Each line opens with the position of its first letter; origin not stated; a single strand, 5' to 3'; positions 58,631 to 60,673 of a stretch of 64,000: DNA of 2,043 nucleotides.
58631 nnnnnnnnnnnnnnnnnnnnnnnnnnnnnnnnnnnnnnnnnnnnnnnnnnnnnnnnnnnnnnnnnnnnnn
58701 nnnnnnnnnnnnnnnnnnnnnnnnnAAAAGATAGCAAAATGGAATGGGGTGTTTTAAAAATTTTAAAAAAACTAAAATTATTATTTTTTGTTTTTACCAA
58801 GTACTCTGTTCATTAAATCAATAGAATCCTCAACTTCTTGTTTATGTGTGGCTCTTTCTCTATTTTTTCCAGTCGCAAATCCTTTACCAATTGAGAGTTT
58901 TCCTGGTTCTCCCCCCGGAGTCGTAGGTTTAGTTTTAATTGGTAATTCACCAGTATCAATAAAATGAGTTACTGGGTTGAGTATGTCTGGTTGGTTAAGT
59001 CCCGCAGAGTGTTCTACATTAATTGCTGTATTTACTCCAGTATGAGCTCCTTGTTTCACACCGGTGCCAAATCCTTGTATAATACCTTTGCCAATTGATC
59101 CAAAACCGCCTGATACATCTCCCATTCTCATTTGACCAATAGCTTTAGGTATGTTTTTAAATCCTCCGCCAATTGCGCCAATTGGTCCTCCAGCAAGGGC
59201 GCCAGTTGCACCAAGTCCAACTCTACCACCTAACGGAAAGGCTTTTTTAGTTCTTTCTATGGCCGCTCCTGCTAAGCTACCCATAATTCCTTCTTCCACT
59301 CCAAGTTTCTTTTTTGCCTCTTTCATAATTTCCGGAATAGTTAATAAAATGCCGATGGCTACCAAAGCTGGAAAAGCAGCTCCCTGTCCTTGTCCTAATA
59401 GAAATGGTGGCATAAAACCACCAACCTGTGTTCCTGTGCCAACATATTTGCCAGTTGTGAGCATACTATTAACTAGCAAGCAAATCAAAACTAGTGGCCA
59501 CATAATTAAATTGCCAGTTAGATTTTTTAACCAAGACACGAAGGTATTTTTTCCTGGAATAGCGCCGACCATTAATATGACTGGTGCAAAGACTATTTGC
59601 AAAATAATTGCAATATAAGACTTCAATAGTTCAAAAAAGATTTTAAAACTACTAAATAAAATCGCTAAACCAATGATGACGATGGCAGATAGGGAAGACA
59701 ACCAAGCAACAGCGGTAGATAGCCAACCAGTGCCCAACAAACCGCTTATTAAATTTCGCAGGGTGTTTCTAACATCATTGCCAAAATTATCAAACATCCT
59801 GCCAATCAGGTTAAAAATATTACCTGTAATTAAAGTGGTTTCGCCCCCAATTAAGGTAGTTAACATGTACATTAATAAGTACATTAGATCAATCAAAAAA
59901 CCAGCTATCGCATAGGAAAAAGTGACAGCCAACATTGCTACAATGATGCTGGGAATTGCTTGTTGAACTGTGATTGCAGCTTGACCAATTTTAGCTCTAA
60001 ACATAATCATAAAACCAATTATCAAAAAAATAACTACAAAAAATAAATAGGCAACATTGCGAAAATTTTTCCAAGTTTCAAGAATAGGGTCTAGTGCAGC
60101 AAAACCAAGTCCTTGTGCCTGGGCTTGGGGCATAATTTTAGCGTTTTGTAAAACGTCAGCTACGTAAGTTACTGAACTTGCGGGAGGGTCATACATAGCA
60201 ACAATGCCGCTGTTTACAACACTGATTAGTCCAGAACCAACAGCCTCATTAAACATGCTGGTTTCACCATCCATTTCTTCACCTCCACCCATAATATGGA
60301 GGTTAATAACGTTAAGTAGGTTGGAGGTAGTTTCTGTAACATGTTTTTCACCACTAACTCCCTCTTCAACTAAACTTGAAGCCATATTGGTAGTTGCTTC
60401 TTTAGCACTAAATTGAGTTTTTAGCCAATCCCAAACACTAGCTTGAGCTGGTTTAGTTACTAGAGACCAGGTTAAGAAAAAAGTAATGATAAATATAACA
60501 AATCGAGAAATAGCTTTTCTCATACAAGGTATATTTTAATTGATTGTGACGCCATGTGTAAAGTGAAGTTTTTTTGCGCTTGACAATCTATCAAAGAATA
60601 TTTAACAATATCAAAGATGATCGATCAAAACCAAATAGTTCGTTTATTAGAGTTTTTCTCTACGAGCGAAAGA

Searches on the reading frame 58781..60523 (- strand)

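Call 6: search_protein_families(library=pfam, proteins=[window:58781-60523:-], max_evalue=0.01)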
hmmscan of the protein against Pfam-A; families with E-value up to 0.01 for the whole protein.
window:58781-60523:- (580 aa): 0 families

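Call 48: search_protein_families(library=pfam, proteins=[window:58781-60523:-], max_evalue=5)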
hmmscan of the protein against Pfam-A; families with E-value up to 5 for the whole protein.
window:58781-60523:- (580 aa): 2 families
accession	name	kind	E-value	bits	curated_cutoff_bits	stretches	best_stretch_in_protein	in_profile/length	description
PF04906.18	Tweety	-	0.14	11.3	31.8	1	120-208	168-252/431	Tweety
PF11928.13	DUF3446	-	0.27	11.9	25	1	88-119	9-39/105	Early growth response N-terminal domain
